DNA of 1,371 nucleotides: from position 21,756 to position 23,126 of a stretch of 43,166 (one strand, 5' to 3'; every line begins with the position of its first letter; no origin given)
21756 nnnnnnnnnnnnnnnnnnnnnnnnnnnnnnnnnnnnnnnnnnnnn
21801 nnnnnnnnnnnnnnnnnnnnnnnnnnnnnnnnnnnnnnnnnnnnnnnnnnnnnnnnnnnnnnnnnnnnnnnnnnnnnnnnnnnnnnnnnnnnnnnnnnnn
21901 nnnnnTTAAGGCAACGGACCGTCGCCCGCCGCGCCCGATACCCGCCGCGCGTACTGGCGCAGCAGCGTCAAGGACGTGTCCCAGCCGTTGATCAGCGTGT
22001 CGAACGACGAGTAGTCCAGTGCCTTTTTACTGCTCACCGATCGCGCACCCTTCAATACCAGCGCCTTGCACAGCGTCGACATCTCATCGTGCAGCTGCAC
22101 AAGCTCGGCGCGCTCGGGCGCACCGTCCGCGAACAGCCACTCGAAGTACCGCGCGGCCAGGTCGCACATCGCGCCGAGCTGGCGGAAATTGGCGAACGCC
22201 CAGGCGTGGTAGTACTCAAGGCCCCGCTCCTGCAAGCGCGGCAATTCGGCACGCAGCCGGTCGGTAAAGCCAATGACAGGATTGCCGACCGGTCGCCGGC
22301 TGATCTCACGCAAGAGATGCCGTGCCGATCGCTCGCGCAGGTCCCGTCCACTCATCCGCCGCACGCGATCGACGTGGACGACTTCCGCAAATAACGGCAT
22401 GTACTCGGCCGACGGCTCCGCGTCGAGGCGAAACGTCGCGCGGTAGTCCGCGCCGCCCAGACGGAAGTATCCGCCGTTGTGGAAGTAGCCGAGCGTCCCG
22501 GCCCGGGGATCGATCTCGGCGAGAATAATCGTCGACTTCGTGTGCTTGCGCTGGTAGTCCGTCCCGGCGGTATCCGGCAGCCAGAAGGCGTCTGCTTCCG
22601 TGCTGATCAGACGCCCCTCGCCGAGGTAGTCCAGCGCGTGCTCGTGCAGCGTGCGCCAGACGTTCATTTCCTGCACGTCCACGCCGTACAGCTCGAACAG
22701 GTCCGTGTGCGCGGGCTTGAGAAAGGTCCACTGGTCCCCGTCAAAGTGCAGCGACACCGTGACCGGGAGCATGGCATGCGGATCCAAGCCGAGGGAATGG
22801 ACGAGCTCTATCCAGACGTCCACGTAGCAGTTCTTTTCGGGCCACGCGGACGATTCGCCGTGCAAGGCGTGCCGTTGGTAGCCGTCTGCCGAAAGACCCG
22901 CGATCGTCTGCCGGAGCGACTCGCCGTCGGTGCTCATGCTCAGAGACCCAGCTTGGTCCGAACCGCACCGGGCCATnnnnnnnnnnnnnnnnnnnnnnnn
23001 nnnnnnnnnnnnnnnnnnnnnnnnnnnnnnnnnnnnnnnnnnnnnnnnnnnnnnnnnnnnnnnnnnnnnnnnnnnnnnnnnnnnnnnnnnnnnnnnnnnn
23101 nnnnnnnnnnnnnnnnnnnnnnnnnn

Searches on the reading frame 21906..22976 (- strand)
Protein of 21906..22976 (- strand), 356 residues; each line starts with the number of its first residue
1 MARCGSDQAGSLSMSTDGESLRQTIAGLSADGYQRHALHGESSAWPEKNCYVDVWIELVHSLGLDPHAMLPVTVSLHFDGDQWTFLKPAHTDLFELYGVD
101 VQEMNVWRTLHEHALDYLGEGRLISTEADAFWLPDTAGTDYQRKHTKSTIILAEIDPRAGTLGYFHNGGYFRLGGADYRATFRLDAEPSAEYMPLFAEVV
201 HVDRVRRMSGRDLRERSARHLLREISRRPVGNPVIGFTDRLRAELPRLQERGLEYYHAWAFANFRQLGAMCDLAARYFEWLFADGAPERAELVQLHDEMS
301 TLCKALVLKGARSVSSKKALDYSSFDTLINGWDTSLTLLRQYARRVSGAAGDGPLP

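Call 5: search_protein_families(library=ncbifam, proteins=[window:21906-22976:-], max_evalue=0.01)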
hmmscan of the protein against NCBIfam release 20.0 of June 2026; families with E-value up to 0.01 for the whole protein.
window:21906-22976:- (356 aa): 0 families

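Call 6: search_protein_families(library=pfam, proteins=[window:21906-22976:-], max_evalue=0.01)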
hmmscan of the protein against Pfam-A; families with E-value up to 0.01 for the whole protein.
window:21906-22976:- (356 aa): 1 family
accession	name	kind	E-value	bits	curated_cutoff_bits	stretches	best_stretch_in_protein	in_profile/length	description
PF08893.15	DUF1839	-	5.6e-97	325.2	22.5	1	30-340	2-312/313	Domain of unknown function (DUF1839)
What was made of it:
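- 21906..22937 (-): DUF1839: predicted papain-like, carrier-protein-dependent amide synthase (CcbD/CtaG-like). PF08893 325 bits (call 6).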

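Call 92: search_protein_families(library=pfam, proteins=[window:21906-22976:-], max_evalue=5)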
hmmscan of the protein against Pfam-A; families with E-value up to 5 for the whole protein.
window:21906-22976:- (356 aa): 1 family
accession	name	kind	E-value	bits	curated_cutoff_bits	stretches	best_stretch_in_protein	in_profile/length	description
PF08893.15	DUF1839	-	5.6e-97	325.2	22.5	1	30-340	2-312/313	Domain of unknown function (DUF1839)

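Call 93: find_homologous_proteins(query=window:21906-22976:-, max_evalue=1e-10)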
Query window:21906-22976:- (356 aa): 2366 proteins with E <= 1e-10 among 8000 candidates; the best 120 are listed.
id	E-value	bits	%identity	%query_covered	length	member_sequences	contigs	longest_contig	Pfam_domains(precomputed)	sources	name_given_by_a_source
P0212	8.0e-234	794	100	96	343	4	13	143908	PF08893.16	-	-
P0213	1.4e-142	493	64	92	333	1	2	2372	PF08893.16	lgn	-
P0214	4.0e-130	452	62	91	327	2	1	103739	PF08893.16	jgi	jgi:Domain of unknown function (DUF1839)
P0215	8.8e-129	448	60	90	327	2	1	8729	PF08893.16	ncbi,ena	-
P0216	4.3e-124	433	60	90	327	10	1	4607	PF08893.16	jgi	jgi:Domain of unknown function (DUF1839)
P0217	1.8e-114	401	54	93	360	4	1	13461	PF08893.16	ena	-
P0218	4.1e-113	397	57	85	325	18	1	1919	PF08893.16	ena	-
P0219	1.3e-112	395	56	85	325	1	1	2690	PF08893.16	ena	-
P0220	4.3e-112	393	56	87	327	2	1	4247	PF08893.16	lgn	-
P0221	4.5e-112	393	55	87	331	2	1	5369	PF08893.16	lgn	-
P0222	8.7e-112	392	54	89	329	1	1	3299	PF08893.16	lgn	-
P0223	9.0e-111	389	54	88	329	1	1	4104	PF08893.16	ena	-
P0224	1.0e-109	385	53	90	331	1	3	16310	PF08893.16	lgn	-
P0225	1.8e-109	385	53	88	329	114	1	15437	PF08893.16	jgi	jgi:Domain of unknown function (DUF1839)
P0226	2.4e-109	384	54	87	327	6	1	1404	PF08893.16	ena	-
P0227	2.9e-109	384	54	89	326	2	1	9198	PF08893.16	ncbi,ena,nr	ncbi:MAG TPA: DUF1839 family protein [Rhizobacter sp.]|nr:DUF1839 family protein [Rhizobacter sp.]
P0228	3.1e-109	384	53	87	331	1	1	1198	PF08893.16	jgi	jgi:hypothetical protein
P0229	3.7e-109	384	53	88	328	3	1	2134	PF08893.16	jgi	-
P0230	4.3e-109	383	52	89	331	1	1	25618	PF08893.16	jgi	jgi:hypothetical protein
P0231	5.0e-109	383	55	90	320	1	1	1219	PF08893.16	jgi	jgi:hypothetical protein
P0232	5.8e-109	383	55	88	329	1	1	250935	PF08893.16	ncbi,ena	-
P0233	8.2e-109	382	54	90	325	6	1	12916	PF08893.16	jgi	jgi:Domain of unknown function (DUF1839)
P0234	9.3e-109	382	55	87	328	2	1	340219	PF08893.16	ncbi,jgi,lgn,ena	jgi:hypothetical protein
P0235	9.9e-109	382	53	89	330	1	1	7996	PF08893.16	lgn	-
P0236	1.1e-108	382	54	87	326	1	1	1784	PF08893.16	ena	-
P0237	1.1e-108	382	52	89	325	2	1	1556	PF08893.16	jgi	-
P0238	1.2e-108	382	53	89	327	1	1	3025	PF08893.16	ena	-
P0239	1.2e-108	382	56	86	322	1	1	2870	PF08893.16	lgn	-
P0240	1.2e-108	382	55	89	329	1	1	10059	PF08893.16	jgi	jgi:Domain of unknown function (DUF1839)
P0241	1.3e-108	382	58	83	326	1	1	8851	PF08893.16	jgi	jgi:Domain of unknown function (DUF1839)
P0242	1.7e-108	381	53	89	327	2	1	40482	PF08893.16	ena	-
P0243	1.7e-108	381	54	88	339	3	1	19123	PF08893.16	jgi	jgi:hypothetical protein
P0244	2.0e-108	381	53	92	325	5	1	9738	PF08893.16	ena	-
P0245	2.0e-108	381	53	88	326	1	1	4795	PF08893.16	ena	-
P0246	2.4e-108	381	52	89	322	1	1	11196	PF08893.16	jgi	jgi:Domain of unknown function (DUF1839)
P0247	2.5e-108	381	55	88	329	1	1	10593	PF08893.16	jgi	jgi:hypothetical protein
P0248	2.7e-108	381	54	86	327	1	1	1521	PF08893.16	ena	-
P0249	2.8e-108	381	53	90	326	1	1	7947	PF08893.16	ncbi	-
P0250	2.8e-108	381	53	90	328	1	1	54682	PF08893.16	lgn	-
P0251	3.4e-108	380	55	89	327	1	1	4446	PF08893.16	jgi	jgi:Domain of unknown function (DUF1839)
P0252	3.8e-108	380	54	88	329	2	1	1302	PF08893.16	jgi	jgi:hypothetical protein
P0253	4.0e-108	380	51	94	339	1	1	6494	PF08893.16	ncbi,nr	ncbi:MAG: DUF1839 family protein [Gammaproteobacteria bacterium]|nr:MAG: DUF1839 family protein [Gam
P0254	4.0e-108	380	56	86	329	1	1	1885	PF08893.16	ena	-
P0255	4.3e-108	380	55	89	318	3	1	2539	PF08893.16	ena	-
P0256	6.7e-108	379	53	89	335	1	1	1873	PF08893.16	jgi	jgi:Domain of unknown function (DUF1839)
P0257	6.9e-108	379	52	91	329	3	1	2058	PF08893.16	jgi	-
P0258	7.9e-108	379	51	89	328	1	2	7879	PF08893.16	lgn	-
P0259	8.2e-108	379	55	89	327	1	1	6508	PF08893.16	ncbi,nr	ncbi:MAG TPA: DUF1839 family protein [Polyangiaceae bacterium]|nr:DUF1839 family protein [Polyangiac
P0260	9.4e-108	379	53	88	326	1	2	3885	PF08893.16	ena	-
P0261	9.4e-108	379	53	88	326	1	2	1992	PF08893.16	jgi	-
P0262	1.2e-107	379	52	89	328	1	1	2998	PF08893.16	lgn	-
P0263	1.2e-107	379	55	85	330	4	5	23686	PF08893.16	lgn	-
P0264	1.3e-107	378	53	90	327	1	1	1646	PF08893.16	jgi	jgi:Domain of unknown function (DUF1839)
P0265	1.3e-107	378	51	89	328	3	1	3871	PF08893.16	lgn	-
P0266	1.4e-107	378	55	88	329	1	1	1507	PF08893.16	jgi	-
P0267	1.4e-107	378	52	89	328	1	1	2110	PF08893.16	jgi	jgi:Domain of unknown function (DUF1839)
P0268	1.5e-107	378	56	88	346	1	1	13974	PF08893.16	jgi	jgi:hypothetical protein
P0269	1.5e-107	378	53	89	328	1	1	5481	PF08893.16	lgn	-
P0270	1.6e-107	378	57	83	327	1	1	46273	PF08893.16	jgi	jgi:hypothetical protein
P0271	1.8e-107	378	53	88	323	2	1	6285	PF08893.16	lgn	-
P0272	2.1e-107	378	53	88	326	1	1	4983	PF08893.16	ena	-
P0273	2.2e-107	378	53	87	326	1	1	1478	PF08893.16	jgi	-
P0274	2.4e-107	378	54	88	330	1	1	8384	PF08893.16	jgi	jgi:hypothetical protein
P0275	2.6e-107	377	52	89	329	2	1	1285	PF08893.16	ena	-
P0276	2.9e-107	377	55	88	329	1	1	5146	PF08893.16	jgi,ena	-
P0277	2.9e-107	377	54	89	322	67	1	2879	PF08893.16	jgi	jgi:Domain of unknown function (DUF1839)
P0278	2.9e-107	377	52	90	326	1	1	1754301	PF08893.16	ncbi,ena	-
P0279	3.2e-107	377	53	88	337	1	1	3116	PF08893.16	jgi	jgi:Domain of unknown function (DUF1839)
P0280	3.4e-107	377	53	88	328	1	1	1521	PF08893.16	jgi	jgi:hypothetical protein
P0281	3.4e-107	377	53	88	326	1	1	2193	PF08893.16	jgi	-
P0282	4.0e-107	377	56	83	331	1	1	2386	PF08893.16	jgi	jgi:hypothetical protein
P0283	4.3e-107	377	52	88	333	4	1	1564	PF08893.16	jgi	jgi:hypothetical protein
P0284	4.6e-107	377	53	87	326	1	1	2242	PF08893.16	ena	-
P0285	4.7e-107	377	55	88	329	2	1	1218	PF08893.16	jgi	jgi:hypothetical protein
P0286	4.8e-107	377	53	87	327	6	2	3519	PF08893.16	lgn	-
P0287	5.3e-107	376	53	89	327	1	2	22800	PF08893.16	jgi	jgi:uncharacterized protein DUF1839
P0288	5.6e-107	376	50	93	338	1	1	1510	PF08893.16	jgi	jgi:hypothetical protein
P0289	5.7e-107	376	53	87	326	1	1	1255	PF08893.16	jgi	-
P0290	5.8e-107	376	53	89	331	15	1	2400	PF08893.16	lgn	-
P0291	5.9e-107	376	54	92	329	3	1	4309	PF08893.16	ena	-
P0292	6.3e-107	376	52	90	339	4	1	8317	PF08893.16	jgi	-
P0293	6.5e-107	376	51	89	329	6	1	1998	PF08893.16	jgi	jgi:hypothetical protein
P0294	6.7e-107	376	52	89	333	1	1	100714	PF08893.16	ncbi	-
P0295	6.8e-107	376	53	88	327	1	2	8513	PF08893.16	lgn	-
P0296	6.9e-107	376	52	89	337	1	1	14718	PF08893.16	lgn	-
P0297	7.4e-107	376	54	87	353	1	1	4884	PF08893.16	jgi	-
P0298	7.4e-107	376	55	88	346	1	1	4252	PF08893.16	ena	-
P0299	8.2e-107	376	50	89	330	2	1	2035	PF08893.16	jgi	jgi:Domain of unknown function (DUF1839)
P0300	8.6e-107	376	53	87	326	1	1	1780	PF08893.16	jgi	-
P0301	8.7e-107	376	54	88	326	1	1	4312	PF08893.16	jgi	-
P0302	8.8e-107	376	51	89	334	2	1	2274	PF08893.16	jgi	jgi:Domain of unknown function (DUF1839)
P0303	9.0e-107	376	55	87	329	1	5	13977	PF08893.16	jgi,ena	-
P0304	9.3e-107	376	52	88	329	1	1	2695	PF08893.16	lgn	-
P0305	9.3e-107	376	54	88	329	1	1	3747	PF08893.16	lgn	-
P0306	9.4e-107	376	54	89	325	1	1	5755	PF08893.16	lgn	-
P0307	9.6e-107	376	55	84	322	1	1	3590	PF08893.16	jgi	jgi:hypothetical protein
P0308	9.9e-107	376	52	89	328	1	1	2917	PF08893.16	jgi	jgi:hypothetical protein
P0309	1.0e-106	376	53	89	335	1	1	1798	PF08893.16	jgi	jgi:hypothetical protein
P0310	1.0e-106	375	57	84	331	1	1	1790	PF08893.16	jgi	jgi:hypothetical protein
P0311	1.2e-106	375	50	91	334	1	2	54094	PF08893.16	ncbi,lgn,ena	-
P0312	1.2e-106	375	53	93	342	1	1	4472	PF08893.16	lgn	-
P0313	1.2e-106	375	53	87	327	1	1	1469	PF08893.16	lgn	-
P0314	1.3e-106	375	53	91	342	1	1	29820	PF08893.16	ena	-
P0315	1.3e-106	375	53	90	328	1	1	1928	PF08893.16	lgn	-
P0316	1.4e-106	375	53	87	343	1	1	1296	PF08893.16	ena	-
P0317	1.6e-106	375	52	90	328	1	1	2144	PF08893.16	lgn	-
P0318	1.6e-106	375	53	88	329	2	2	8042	PF08893.16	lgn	-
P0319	1.7e-106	375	56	83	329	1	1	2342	PF08893.16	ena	-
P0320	1.7e-106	375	53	89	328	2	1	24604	PF08893.16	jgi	jgi:hypothetical protein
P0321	1.8e-106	375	51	91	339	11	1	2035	PF08893.16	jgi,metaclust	metaclust:\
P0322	1.8e-106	375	52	89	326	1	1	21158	PF08893.16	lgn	-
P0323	2.0e-106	375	55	83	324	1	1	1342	PF08893.16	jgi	jgi:hypothetical protein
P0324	2.0e-106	375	52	90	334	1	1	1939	PF08893.16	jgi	jgi:hypothetical protein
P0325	2.1e-106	374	55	84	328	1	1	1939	PF08893.16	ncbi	-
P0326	2.1e-106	374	52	89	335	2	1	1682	PF08893.16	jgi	-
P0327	2.1e-106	374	53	87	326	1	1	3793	PF08893.16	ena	-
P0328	2.1e-106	374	55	85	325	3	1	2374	PF08893.16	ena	-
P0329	2.2e-106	374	53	87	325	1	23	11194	PF08893.16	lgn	-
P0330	2.8e-106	374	52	89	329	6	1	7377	PF08893.16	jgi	jgi:hypothetical protein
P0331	2.9e-106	374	52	87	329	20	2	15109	PF08893.16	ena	-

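Call 102: predict_structure(alignment_id=A7)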
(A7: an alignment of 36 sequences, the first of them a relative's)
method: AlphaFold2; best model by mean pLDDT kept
length: 343 residues; sequences in the alignment: 36
mean_pLDDT: 91.0   pTM: 0.90
mean pLDDT of the five models: 91.0, 90.9, 89.9, 89.7, 89.6
residues with pLDDT >= 90: 256; 70-90: 69; 50-70: 10; < 50: 8
segments of 3 or more residues with pLDDT < 50: 1-3, 339-343
pLDDT, mean of each block of 10 residues (from residue 1): 67 95 93 90 98 97 90 90 97 88 95 86 65 86 96 95 91 84 91 97 97 92 97 97 91 95 97 94 98 96 97 97 96 75 43
secondary structure, 60 per line:
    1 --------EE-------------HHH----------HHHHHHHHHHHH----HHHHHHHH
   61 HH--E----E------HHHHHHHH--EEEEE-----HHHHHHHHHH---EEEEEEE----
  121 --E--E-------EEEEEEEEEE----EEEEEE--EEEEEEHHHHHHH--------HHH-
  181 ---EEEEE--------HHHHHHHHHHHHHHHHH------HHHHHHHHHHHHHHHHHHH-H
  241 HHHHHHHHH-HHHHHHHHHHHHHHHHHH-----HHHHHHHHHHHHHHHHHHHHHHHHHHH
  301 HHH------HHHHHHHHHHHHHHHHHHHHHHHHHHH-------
elements in order: H37-48 H53-62 H77-84 E87-91 H97-106 E110-116 E134-143 E148-153 E156-161 H162-168 E184-188 H197-213 H220-238 H240-249 H251-268 H274-303 H310-336
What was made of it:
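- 21906..22937 (-): AF2 pLDDT 91 (call 102).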

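Call 104: fold_search(model_id=the predicted structure, library=pdb)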
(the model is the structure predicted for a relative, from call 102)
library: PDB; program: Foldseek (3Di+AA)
matches with E <= 10: 246; with E <= 0.001: 17
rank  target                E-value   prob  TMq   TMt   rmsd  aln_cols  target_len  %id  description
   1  8gs1_B                1.0e-06  1.00  0.51  0.52   7.4       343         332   16  Crystal structure of AziU2-U3 complex from Streptomyces sahachiroi NRRL2485 (released 2023-09-06)
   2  9qvp_A                1.8e-06  1.00  0.54  0.59   5.9       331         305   11  Crystal structure of the CtaG_H128A variant from Ruminiclostridium cellulolyticum (P2(1)2(1)2(1)-medium) (released 2025-10-01)
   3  9qvk                  1.9e-06  1.00  0.54  0.59   6.0       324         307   10  Crystal structure of the CtaG_C11A variant from Ruminiclostridium cellulolyticum (P2(1)-small) (released 2025-10-01)
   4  8gs1_D                2.5e-06  1.00  0.53  0.54   7.2       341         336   16  Crystal structure of AziU2-U3 complex from Streptomyces sahachiroi NRRL2485 (released 2023-09-06)
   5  9qvq_B                2.7e-06  1.00  0.51  0.56   6.2       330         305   12  Crystal structure of the CtaG_H128A variant from Ruminiclostridium cellulolyticum in complex with PHBA (P2(1)-medium) (released 2025-10-01)
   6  9qvo                  3.7e-06  1.00  0.54  0.59   6.0       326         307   10  Crystal structure of the CtaG_H128A variant from Ruminiclostridium cellulolyticum (P2(1)-small) (released 2025-10-01)
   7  9qvj_A                4.0e-06  1.00  0.54  0.59   5.9       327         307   10  Crystal structure of CtaG from Ruminiclostridium cellulolyticum (P2(1)-medium) (released 2025-10-01)
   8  9qvs                  4.2e-06  1.00  0.54  0.58   6.0       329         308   12  Crystal structure of the CtaG_D144N variant from Ruminiclostridium cellulolyticum (P2(1)-small) (released 2025-10-01)
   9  9quz                  7.6e-06  1.00  0.53  0.58   6.1       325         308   10  Crystal structure of CtaG from Ruminiclostridium cellulolyticum (P2(1)-small) (released 2025-10-01)
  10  9qvl                  1.1e-05  1.00  0.55  0.60   5.8       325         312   10  Crystal structure of the CtaG_C11A variant from Ruminiclostridium cellulolyticum (P2(1)2(1)2(1)-small) (released 2025-10-01)
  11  7wuw_C                1.4e-05  1.00  0.51  0.53   7.2       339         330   16  Crystal structure of AziU3/U2 from Streptomyces sahachiroi (released 2022-09-07)
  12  9dks_A                1.4e-04  1.00  0.51  0.50   7.1       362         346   15  Crystal structure of CcbD C19S mutant complexed with single PCP domain of CcbZ (released 2025-09-17)
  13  7yn1_B                1.4e-04  1.00  0.49  0.49   7.2       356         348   15  Crystal structure of selenomethionine labeled CcbD (released 2023-08-02)
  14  7yn2_B                3.8e-04  1.00  0.53  0.52   6.6       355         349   15  Crystal structure of CcbD with methylthiolincosamide (released 2023-08-02)
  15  7yn2_A                4.6e-04  1.00  0.50  0.50   7.6       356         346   16  Crystal structure of CcbD with methylthiolincosamide (released 2023-08-02)
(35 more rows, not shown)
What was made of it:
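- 21906..22937 (-): Foldseek to CcbD, CtaG and AziU3: probability 1.0, TM 0.5-0.6 (call 104).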

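Call 105: find_encoding_contigs(protein=P0278, flank=9000, max_places=1)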
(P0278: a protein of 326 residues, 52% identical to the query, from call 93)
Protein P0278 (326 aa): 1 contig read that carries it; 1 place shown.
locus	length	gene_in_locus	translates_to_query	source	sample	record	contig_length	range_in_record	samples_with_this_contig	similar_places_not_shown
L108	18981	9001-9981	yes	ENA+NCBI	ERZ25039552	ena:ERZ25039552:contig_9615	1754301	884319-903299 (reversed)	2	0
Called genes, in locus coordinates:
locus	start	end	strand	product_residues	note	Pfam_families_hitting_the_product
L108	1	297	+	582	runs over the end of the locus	PF24793:GINT1_N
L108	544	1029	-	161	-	PF01522:Polysacc_deac_1 (weak)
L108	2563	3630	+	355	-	PF13439:Glyco_transf_4 (faint), PF13579:Glyco_trans_4_4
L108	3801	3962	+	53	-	-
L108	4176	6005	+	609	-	PF02129:Peptidase_S15 (faint), PF00561:Abhydrolase_1 (faint), PF12146:Hydrolase_4 (faint)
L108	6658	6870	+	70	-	-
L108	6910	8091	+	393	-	PF02771:Acyl-CoA_dh_N, PF00441:Acyl-CoA_dh_1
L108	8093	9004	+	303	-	-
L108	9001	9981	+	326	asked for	PF08893:DUF1839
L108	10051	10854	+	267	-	PF13489:Methyltransf_23 (weak), PF08241:Methyltransf_11, PF08242:Methyltransf_12, PF13649:Methyltransf_25, PF13847:Methyltransf_31 (weak)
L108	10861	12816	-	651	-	PF00703:Glyco_hydro_2 (weak)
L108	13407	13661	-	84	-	PF00550:PP-binding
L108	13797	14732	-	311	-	PF01613:Flavin_Reduct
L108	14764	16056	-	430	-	PF00072:Response_reg, PF13401:AAA_22 (faint), PF00158:Sigma54_activat, PF14532:Sigma54_activ_2, PF00004:AAA (faint), PF07728:AAA_5 (weak), PF00158:Sigma54_activat, PF25601:AAA_lid_14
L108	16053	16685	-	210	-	-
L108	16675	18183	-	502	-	PF00512:HisKA, PF02518:HATPase_c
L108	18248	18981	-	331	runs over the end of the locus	PF01073:3Beta_HSD, PF01370:Epimerase, PF02719:Polysacc_synt_2, PF04321:RmlD_sub_bind, PF05368:NmrA (weak), PF13460:NAD_binding_10, PF16363:GDP_Man_Dehyd, PF07993:NAD_binding_4 (weak)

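Call 106: find_encoding_contigs(protein=P0234, flank=9000, max_places=1)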
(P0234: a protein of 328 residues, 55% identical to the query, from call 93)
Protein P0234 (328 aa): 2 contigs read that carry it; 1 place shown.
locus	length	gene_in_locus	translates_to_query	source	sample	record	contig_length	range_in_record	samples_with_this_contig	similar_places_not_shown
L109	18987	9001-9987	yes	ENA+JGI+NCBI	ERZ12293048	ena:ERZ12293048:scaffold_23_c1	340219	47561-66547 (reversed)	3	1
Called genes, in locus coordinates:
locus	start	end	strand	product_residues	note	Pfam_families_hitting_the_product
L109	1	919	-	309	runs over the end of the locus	PF10609:ParA, PF13614:AAA_31 (faint)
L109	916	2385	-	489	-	PF02706:Wzz (weak), PF13807:GNVR (weak)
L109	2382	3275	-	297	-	PF02563:Poly_export, PF10531:SLBB, PF22461:SLBB_2, PF10531:SLBB, PF22461:SLBB_2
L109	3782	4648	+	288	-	PF01209:Ubie_methyltran (weak), PF13847:Methyltransf_31, PF08241:Methyltransf_11, PF08242:Methyltransf_12 (weak), PF13649:Methyltransf_25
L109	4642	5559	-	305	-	PF02129:Peptidase_S15, PF12146:Hydrolase_4, PF00561:Abhydrolase_1, PF12697:Abhydrolase_6, PF00326:Peptidase_S9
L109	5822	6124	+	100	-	PF00550:PP-binding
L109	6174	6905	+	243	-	PF02230:Abhydrolase_2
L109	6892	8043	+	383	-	PF02771:Acyl-CoA_dh_N, PF00441:Acyl-CoA_dh_1, PF08028:Acyl-CoA_dh_2 (weak)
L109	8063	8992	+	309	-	-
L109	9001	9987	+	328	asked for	PF08893:DUF1839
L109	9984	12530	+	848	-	PF22666:Glyco_hydro_2_N2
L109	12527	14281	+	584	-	PF02129:Peptidase_S15 (faint), PF12146:Hydrolase_4, PF00561:Abhydrolase_1 (weak), PF12146:Hydrolase_4 (weak)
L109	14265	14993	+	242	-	PF17837:4PPT_N, PF01648:ACPS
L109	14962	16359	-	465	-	PF13727:CoA_binding_3, PF02397:Bac_transf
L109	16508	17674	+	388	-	PF01041:DegT_DnrJ_EryC1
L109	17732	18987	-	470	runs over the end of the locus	PF00072:Response_reg, PF00158:Sigma54_activat, PF14532:Sigma54_activ_2, PF07728:AAA_5, PF25601:AAA_lid_14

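Call 107: find_encoding_contigs(protein=P0294, flank=9000, max_places=1)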
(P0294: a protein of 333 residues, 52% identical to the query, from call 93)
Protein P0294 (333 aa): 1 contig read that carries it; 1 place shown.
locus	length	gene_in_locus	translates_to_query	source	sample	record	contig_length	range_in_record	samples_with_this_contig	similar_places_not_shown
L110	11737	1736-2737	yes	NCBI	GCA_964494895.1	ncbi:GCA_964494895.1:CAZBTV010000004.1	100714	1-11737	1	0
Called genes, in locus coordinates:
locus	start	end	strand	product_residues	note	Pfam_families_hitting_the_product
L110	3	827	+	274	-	?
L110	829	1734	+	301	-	-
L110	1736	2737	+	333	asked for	PF08893:DUF1839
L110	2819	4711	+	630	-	PF00561:Abhydrolase_1 (faint), PF12146:Hydrolase_4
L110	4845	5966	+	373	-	-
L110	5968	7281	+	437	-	PF01757:Acyl_transf_3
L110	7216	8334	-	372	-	PF01041:DegT_DnrJ_EryC1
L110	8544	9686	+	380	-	PF00535:Glycos_transf_2, PF13641:Glyco_tranf_2_3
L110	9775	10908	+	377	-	PF13439:Glyco_transf_4, PF13477:Glyco_trans_4_2, PF13579:Glyco_trans_4_4, PF20706:GT4-conflict, PF00534:Glycos_transf_1, PF13692:Glyco_trans_1_4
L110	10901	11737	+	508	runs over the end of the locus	PF01943:Polysacc_synt, PF13440:Polysacc_synt_3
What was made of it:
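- All 3 DUF1839 loci chosen without regard to hydrolases contain a 584-630 aa two-domain hydrolase (calls 105-107).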
